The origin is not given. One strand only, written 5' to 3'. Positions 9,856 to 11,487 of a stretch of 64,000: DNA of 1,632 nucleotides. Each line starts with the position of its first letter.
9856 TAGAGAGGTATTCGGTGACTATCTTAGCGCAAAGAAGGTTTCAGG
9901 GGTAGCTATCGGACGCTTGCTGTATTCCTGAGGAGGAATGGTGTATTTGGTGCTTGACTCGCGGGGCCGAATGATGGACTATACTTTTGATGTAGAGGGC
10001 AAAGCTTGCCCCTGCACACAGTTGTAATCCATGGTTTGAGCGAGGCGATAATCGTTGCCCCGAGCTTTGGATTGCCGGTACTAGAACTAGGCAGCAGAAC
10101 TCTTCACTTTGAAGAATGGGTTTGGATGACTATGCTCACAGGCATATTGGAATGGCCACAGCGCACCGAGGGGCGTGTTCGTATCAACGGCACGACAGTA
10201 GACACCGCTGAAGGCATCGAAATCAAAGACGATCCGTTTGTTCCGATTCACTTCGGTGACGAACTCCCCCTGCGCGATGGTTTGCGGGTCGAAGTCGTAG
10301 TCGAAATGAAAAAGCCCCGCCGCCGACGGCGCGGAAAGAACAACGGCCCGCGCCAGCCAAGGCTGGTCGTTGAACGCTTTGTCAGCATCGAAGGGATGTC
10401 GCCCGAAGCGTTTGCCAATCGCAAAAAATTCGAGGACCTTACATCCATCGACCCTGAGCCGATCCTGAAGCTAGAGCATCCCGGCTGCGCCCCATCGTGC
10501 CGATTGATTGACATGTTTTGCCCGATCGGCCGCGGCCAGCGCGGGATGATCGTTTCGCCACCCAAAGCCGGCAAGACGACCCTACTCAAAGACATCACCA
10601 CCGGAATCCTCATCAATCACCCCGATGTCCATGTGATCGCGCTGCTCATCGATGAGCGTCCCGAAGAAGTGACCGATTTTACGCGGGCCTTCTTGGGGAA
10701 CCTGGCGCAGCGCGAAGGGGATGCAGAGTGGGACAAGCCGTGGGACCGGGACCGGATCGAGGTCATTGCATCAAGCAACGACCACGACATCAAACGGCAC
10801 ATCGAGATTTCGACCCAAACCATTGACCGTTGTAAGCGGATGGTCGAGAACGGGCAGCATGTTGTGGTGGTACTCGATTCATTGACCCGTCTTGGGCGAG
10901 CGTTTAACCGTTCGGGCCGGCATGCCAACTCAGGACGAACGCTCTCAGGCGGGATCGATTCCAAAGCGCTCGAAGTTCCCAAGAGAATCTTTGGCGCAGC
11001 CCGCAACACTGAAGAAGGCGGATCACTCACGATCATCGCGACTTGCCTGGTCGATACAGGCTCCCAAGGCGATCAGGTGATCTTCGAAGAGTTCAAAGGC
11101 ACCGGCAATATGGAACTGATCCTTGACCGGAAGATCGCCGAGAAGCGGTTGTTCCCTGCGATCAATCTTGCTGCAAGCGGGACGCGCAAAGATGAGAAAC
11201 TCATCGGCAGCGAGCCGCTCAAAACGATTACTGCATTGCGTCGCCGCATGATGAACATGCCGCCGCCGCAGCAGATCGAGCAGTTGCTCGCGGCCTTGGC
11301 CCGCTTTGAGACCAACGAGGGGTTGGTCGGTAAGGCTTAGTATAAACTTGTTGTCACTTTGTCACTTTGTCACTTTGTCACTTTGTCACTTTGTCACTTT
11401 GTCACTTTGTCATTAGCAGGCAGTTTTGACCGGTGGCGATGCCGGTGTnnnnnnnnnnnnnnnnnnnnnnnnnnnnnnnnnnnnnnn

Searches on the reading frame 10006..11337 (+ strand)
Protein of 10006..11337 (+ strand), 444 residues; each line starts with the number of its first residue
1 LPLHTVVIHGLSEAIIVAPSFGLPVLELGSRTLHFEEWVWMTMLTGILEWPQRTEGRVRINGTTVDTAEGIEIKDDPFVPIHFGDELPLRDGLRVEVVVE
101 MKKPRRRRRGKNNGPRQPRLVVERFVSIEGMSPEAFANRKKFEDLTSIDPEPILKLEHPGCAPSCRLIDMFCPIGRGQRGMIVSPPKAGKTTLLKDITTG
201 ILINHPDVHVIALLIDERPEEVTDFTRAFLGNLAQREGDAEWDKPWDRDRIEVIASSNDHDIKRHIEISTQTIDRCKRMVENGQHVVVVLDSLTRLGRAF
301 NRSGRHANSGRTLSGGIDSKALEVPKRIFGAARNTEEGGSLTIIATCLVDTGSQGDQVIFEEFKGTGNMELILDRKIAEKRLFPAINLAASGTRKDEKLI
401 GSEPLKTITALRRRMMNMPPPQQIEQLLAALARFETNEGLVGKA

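Call 66: search_protein_families(library=pfam, proteins=[window:10006-11337:+], max_evalue=0.001)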
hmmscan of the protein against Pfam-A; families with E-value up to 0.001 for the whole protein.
window:10006-11337:+ (444 aa): 1 family
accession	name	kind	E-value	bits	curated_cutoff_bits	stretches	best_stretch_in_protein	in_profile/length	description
PF00006.31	ATP-synt_ab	-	1.4e-22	80.9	29.5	1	166-391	3-211/213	ATP synthase alpha/beta family, nucleotide-binding domain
